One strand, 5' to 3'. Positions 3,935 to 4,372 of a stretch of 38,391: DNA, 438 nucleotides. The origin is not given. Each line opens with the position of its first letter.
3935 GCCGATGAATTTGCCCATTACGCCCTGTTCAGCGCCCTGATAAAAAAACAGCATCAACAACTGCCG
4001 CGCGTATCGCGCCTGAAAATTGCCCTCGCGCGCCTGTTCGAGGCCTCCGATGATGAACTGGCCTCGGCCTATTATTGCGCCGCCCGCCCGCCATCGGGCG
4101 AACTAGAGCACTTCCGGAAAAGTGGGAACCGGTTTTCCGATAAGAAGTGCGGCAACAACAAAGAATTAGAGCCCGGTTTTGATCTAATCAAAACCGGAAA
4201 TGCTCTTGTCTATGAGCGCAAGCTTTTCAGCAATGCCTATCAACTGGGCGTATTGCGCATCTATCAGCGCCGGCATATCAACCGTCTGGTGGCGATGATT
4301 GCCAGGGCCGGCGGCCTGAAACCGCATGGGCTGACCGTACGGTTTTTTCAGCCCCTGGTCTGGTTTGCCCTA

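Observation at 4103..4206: Palindromic two-hairpin repeat element read in frame inside a di-iron protein gene (RPE-like insertion)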

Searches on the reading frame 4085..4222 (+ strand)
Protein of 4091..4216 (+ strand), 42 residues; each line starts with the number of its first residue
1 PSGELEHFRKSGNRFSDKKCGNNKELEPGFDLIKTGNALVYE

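Call 31: find_homologous_proteins(query=window:4091-4216:+, max_evalue=10)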
Query seq(42 aa): no candidate shares three 5-residue words with the query. No homologue found.

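Call 41: search_protein_representatives(protein=window:4103-4204:+)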
Query: 34 residues. Proteins with E-value up to 0.001 (for the whole library): 8; up to 1e-10: 0; up to 1e-30: 0. The best 8 are listed.
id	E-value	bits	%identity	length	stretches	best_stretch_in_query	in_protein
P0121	2.9e-06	42.0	82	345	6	4-15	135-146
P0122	4.7e-06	41.4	66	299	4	1-19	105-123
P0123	1.1e-05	40.3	63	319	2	1-25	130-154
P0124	2.1e-05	39.5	78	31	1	8-34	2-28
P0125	5.4e-05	38.2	75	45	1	1-28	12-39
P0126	6.2e-05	38.0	70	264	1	1-33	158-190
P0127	1.7e-04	36.7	72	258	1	1-32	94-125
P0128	3.5e-04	35.8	69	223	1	1-32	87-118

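Call 43: search_protein_families(library=pfam, proteins=[P0121, P0122, P0123, P0126, P0127, P0128], max_evalue=0.01)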
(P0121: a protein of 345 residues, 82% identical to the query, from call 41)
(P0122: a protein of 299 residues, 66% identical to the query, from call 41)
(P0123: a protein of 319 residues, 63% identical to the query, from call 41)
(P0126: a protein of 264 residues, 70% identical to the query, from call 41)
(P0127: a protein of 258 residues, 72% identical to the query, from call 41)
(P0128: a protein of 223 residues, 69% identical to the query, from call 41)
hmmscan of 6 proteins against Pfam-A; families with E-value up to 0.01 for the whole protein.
P0121 (345 aa): 1 family
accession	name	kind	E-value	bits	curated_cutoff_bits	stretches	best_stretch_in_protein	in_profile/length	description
PF21786.3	Bflower_3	-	0.0041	17.4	34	0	59-151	1-97/125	6-fold beta flower protein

P0122 (299 aa): 6 families
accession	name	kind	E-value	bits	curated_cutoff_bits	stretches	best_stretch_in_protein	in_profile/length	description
PF11319.13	VasI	-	2.3e-05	24.6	26.5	0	159-208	8-57/184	Type VI secretion system VasI, EvfG, VC_A0118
PF07874.16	DUF1660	-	3.7e-05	24.6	21.4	0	97-131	18-57/63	Prophage protein (DUF1660)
PF18731.6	HEPN_Swt1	-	0.00053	20.7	27.5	0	218-261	35-77/115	Swt1-like HEPN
PF14799.11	FAM195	-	0.00076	20.2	25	0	168-224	23-80/98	FAM195 family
PF04679.21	DNA_ligase_A_C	-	0.00079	20.2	27.5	0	204-240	20-59/94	ATP dependent DNA ligase C terminal region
PF10521.14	Tti2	-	0.0037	17.3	25.2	0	228-266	32-70/279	Tti2 family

P0123 (319 aa): 2 families
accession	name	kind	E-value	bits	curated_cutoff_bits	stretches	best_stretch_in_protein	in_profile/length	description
PF01035.26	DNA_binding_1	-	1.3e-30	105.4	27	1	235-314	1-80/81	6-O-methylguanine DNA methyltransferase, DNA binding domain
PF02870.21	Methyltransf_1N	-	0.00018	22.4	21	0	35-62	2-29/71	6-O-methylguanine DNA methyltransferase, ribonuclease-like domain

P0126 (264 aa): 1 family
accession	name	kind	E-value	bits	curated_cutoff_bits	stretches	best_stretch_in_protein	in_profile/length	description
PF00814.31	TsaD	-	9.9e-18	65.2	24.8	1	34-106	27-99/264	tRNA N6-adenosine threonylcarbamoyltransferase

P0127 (258 aa): 1 family
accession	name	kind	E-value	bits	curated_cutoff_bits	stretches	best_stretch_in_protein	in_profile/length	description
PF01713.27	Smr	-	2.1e-19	69.9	25.7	1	168-251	1-77/77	Smr domain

P0128 (223 aa): 1 family
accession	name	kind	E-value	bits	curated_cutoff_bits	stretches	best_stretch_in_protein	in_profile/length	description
PF05258.17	DciA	-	6.8e-10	39.5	24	2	123-161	50-89/89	Dna[CI] antecedent, DciA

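Call 44: list_cluster_members(proteins=[P0123, P0126, P0127, P0128, P0122, P0001, P0002])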
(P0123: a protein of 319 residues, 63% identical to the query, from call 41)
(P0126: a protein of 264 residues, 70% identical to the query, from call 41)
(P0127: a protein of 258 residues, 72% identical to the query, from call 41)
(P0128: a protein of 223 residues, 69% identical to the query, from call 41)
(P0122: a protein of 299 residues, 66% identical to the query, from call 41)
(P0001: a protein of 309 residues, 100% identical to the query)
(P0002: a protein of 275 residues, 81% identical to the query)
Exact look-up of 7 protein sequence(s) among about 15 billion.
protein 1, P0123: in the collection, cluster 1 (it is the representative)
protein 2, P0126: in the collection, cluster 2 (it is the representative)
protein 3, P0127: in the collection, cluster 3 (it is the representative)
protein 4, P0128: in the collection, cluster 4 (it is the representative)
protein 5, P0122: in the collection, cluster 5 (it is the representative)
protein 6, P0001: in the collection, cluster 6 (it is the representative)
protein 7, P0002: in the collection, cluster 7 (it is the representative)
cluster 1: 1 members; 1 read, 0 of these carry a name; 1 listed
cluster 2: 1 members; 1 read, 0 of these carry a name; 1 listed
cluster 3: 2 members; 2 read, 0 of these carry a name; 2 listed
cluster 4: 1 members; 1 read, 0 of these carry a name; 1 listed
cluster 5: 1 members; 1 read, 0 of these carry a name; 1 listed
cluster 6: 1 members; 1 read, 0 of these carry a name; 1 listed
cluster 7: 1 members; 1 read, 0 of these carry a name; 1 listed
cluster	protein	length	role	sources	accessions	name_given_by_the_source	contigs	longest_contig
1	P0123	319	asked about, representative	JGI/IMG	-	-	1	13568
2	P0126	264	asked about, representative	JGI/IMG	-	-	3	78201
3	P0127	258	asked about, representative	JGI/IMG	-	-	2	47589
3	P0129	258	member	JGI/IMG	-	-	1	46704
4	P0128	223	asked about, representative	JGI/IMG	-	-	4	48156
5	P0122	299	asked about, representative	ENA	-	-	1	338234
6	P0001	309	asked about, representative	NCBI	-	-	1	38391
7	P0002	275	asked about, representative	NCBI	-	-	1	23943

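Call 45: find_encoding_contigs(protein=P0126, flank=10000, max_places=2)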
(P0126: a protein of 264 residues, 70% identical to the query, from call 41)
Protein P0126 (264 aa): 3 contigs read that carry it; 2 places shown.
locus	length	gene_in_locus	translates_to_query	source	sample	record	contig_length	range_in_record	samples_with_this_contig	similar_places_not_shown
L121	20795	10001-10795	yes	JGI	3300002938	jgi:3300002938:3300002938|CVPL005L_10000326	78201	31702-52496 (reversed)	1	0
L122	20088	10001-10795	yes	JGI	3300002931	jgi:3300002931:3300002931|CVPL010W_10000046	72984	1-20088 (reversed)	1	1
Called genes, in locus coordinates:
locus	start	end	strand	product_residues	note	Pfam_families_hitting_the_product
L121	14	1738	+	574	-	PF00753:Lactamase_B, PF12706:Lactamase_B_2, PF22505:RNase_J_b_CASP, PF07521:RMMBL, PF17770:RNase_J_C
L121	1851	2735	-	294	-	PF09992:NAGPA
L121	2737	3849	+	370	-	PF00180:Iso_dh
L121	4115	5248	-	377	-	PF00762:Ferrochelatase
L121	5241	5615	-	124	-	PF26368:OMP10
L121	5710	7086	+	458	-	PF00072:Response_reg, PF00158:Sigma54_activat, PF14532:Sigma54_activ_2, PF25601:AAA_lid_14, PF02954:HTH_8, PF18024:HTH_50 (weak)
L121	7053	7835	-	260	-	PF01148:CTP_transf_1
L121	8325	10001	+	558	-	-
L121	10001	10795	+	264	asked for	PF00814:TsaD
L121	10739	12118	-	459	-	PF00749:tRNA-synt_1c, PF19269:Anticodon_2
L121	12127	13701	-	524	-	PF00795:CN_hydrolase (weak), PF02540:NAD_synthase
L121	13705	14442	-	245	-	PF13646:HEAT_2 (weak)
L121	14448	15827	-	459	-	PF01474:DAHP_synth_2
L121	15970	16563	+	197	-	-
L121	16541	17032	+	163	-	PF00034:Cytochrom_C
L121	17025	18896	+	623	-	PF00496:SBP_bac_5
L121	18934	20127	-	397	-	PF12323:HTH_OrfB_IS605, PF01385:OrfB_IS605, PF07282:Cas12f1-like_TNB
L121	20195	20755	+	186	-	PF01797:Y1_Tnp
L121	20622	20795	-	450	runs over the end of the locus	PF02812:ELFV_dehydrog_N, PF00208:ELFV_dehydrog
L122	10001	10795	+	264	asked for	PF00814:TsaD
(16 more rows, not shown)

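Call 47: find_encoding_contigs(protein=P0127, flank=10000, max_places=1)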
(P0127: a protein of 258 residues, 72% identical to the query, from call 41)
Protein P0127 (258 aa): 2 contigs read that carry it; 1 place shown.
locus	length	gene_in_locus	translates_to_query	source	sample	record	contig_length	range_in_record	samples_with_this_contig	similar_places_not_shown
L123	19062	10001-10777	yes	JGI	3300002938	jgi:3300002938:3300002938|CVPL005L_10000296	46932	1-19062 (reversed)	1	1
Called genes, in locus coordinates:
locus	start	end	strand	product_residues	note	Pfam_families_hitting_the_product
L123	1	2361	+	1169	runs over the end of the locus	PF00580:UvrD-helicase, PF13245:AAA_19 (weak), PF13538:UvrD_C_2 (faint), PF13361:UvrD_C, PF12705:PDDEXK_1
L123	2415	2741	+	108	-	PF00085:Thioredoxin, PF14595:Thioredoxin_9 (weak), PF13098:Thioredoxin_2, PF13905:Thioredoxin_8 (faint)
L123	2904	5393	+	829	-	PF17854:FtsK_alpha, PF01580:FtsK_SpoIIIE, PF09397:FtsK_gamma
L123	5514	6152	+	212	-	-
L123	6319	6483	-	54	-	-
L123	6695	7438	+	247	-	PF00072:Response_reg, PF00486:Trans_reg_C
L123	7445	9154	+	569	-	PF13755:Sensor_TM1, PF13756:Stimulus_sens_1, PF00672:HAMP (weak), PF00512:HisKA, PF02518:HATPase_c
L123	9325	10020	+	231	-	PF04280:Tim44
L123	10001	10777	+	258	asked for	PF01713:Smr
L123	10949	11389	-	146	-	PF00293:NUDIX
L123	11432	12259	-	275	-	PF11319:VasI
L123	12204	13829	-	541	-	PF00158:Sigma54_activat, PF14532:Sigma54_activ_2, PF07728:AAA_5 (weak), PF25601:AAA_lid_14, PF18024:HTH_50 (weak), PF02954:HTH_8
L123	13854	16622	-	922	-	PF02861:Clp_N, PF13191:AAA_16 (weak), PF23569:NBD_SMAX1 (weak), PF00004:AAA, PF17871:AAA_lid_9, PF07724:AAA_2, PF07728:AAA_5, PF10431:ClpB_D2-small, +5 more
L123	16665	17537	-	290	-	PF09850:DotU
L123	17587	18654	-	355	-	PF09937:DUF2169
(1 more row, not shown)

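Call 48: find_encoding_contigs(protein=P0128, flank=10000, max_places=1)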
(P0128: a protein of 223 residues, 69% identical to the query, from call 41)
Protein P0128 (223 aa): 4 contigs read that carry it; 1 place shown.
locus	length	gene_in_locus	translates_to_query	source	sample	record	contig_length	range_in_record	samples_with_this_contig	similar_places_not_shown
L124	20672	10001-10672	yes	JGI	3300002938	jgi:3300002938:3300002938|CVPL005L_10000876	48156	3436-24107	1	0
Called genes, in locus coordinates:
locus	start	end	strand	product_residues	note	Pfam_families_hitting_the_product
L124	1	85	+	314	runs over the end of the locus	PF07484:Collar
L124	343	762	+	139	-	PF21882:Gp53-like_C (weak)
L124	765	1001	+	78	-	-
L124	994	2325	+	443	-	PF04466:Terminase_3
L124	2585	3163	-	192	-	-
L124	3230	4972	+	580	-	PF16510:P22_portal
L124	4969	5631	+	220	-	PF00959:Phage_lysozyme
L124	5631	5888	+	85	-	-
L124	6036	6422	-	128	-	-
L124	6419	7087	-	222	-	PF13507:GATase_5, PF07685:GATase_3 (weak), PF01965:DJ-1_PfpI (weak)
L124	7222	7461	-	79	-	PF02700:PurS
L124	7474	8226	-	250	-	PF01259:SAICAR_synt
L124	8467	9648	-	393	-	PF00730:HhH-GPD, PF14815:NUDIX_4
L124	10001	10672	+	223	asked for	PF05258:DciA (faint)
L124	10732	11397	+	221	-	PF13462:Thioredoxin_4, PF01323:DSBA (faint)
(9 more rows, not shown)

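Call 49: find_encoding_contigs(protein=P0123, flank=10000, max_places=1)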
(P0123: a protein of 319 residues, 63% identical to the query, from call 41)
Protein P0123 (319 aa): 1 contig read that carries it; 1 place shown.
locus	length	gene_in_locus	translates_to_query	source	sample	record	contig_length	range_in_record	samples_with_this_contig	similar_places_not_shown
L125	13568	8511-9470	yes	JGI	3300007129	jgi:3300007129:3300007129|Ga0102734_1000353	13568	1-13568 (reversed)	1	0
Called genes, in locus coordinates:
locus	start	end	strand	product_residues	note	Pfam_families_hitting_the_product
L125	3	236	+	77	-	?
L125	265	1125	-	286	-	PF02086:MethyltransfD12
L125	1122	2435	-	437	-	-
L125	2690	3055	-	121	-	PF12762:DDE_Tnp_IS1595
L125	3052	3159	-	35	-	-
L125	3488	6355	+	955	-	-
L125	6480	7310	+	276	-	PF00089:Trypsin (faint), PF13365:Trypsin_2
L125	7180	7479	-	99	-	-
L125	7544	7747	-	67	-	-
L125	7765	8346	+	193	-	PF02559:CarD_TRCF_RID, PF21095:CarD_C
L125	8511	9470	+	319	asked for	PF01035:DNA_binding_1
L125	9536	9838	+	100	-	-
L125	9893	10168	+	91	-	PF00216:Bac_DNA_binding, PF18291:HU-HIG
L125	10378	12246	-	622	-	PF01134:GIDA, PF07992:Pyr_redox_2 (weak), PF12831:FAD_oxidored, PF21680:GIDA_C_1st, PF13932:SAM_GIDA_C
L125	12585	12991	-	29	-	-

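Call 63: search_solved_structures(query=L121:4118-5248:-, max_evalue=0.00001, show_alignments=1)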
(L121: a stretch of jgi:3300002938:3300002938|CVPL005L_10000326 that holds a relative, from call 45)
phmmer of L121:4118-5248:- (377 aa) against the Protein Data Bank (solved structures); distinct sequences matched with E-value up to 0.00001: 37.
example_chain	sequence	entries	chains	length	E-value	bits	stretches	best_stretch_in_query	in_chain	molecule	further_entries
2po7_A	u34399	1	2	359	7.2e-28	101.1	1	150-368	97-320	Ferrochelatase, mitochondrial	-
2qd3_A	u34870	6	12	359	2.2e-26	96.2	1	150-368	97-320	Ferrochelatase | Ferrochelatase, mitochondrial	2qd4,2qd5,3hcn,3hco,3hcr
3aqi_A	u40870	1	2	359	2.3e-26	96.2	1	150-368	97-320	Ferrochelatase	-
3w1w_A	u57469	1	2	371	2.3e-26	96.1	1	150-368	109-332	Ferrochelatase, mitochondrial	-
7ct7_A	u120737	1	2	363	2.5e-26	96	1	150-368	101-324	Ferrochelatase, mitochondrial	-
2qd2_A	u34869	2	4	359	2.6e-26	96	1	150-368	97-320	Ferrochelatase | Ferrochelatase, mitochondrial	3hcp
4mk4_A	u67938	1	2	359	3.1e-26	95.7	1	150-368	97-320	Ferrochelatase, mitochondrial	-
7ctc_A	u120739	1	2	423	3.5e-26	95.5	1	150-367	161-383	Ferrochelatase, mitochondrial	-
1hrk_A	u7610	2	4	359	4.3e-26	95.2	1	150-368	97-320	FERROCHELATASE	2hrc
4klr_A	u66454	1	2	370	4.5e-26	95.2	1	150-368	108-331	Ferrochelatase, mitochondrial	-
4klc_A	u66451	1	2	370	5.2e-26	95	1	150-368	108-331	Ferrochelatase, mitochondrial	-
4kmm_A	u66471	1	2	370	5.7e-26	94.8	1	150-368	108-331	Ferrochelatase, mitochondrial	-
4kla_A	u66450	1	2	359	5.8e-26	94.8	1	150-368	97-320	Ferrochelatase, mitochondrial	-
2hre_A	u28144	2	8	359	8e-26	94.4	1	150-368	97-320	Ferrochelatase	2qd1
4f4d_A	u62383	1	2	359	4e-25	92.1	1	150-368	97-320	Ferrochelatase, mitochondrial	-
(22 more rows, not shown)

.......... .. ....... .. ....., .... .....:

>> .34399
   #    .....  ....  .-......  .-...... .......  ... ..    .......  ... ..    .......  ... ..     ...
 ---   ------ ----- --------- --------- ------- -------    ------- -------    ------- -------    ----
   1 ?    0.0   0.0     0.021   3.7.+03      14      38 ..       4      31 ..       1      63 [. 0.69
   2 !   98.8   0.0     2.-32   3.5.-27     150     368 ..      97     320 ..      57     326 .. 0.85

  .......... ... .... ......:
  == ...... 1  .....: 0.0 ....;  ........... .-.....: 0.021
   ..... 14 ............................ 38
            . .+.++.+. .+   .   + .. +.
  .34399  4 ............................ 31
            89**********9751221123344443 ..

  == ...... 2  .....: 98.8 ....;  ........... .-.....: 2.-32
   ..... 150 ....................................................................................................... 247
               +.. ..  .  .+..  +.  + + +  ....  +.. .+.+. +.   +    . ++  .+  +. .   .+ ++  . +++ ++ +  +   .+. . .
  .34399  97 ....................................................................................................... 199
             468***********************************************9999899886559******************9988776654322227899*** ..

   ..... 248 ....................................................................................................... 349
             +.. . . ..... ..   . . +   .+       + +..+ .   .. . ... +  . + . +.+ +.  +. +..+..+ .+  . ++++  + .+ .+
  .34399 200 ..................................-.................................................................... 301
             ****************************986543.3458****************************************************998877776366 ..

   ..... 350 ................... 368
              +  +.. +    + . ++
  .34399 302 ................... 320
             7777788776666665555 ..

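Call 64: search_solved_structures(query=P0126, max_evalue=0.001, show_alignments=1)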
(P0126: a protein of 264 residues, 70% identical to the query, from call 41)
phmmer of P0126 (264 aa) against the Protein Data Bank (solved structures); distinct sequences matched with E-value up to 0.001: 10.
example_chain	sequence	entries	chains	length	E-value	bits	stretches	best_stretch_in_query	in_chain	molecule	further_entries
3r6m_A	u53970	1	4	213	1.8e-12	50.5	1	3-100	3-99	YeaZ, resuscitation promoting factor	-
2gel_A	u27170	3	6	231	3.3e-12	49.7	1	4-101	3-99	Putative Gram negative resuscitation promoting factor | PUTATIVE M22 PEPTIDASE YEAZ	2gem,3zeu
3zet_A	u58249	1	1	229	3.3e-12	49.7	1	4-101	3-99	PUTATIVE M22 PEPTIDASE YEAZ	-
4y0w_A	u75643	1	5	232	6.6e-12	48.7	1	1-97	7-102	YeaZ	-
5br9_A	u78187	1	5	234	6.8e-12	48.7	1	1-97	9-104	Uncharacterized protein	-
4wq4_C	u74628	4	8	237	8.7e-11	45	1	4-100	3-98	tRNA threonylcarbamoyladenosine biosynthesis protein TsaB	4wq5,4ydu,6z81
1okj_A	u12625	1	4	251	9.7e-11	44.9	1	4-100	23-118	TRNA THREONYLCARBAMOYLADENOSINE BIOSYNTHESIS PROTEIN TSAB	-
13fn_B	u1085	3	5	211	9.7e-05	25.2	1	34-98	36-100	tRNA threonylcarbamoyladenosine biosynthesis protein TsaB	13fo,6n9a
6nak_A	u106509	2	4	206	0.00012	25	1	34-98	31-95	tRNA threonylcarbamoyladenosine biosynthesis protein TsaB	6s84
2a6a_A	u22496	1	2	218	0.00013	24.9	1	34-98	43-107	hypothetical protein TM0874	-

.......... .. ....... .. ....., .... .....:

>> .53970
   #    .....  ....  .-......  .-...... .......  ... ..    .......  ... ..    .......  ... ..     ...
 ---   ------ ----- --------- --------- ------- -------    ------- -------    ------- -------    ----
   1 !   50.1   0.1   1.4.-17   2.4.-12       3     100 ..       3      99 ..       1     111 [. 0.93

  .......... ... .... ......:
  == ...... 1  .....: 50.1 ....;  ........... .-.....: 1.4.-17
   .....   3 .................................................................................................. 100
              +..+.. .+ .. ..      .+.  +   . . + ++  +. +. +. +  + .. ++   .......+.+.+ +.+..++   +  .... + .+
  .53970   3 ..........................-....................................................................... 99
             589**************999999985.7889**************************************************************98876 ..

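Call 66: find_homologous_proteins(query=A9, max_evalue=10)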
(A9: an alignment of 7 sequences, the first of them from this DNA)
Query A9 (7 sequences) (46 aa, profile of the alignment): 152 proteins with E <= 10 among 586 candidates; the best 120 are listed.
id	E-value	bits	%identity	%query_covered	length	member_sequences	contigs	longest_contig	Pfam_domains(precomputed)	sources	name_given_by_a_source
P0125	2.8e-18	83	69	70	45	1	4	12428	-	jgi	-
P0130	1.5e-14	71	57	80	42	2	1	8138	-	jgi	-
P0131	2.0e-14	71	54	76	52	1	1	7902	-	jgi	-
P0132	9.1e-14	69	56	78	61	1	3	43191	-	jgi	-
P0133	4.0e-13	67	67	59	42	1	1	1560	-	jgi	-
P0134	5.0e-12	63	54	61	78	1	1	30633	-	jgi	-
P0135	1.1e-11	62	67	59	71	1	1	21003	-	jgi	-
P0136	2.5e-10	58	60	65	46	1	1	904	-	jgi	-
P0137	2.0e-9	55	78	50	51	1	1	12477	-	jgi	-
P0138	2.9e-8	51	57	76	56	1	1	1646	-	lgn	-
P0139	5.0e-8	50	80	43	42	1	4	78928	-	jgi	-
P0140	8.8e-8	49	82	24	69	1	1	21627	-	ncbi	-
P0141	6.7e-7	47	49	80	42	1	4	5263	-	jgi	-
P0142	7.0e-7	47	53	87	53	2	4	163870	-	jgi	-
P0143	2.4e-6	45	54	57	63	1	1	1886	-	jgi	-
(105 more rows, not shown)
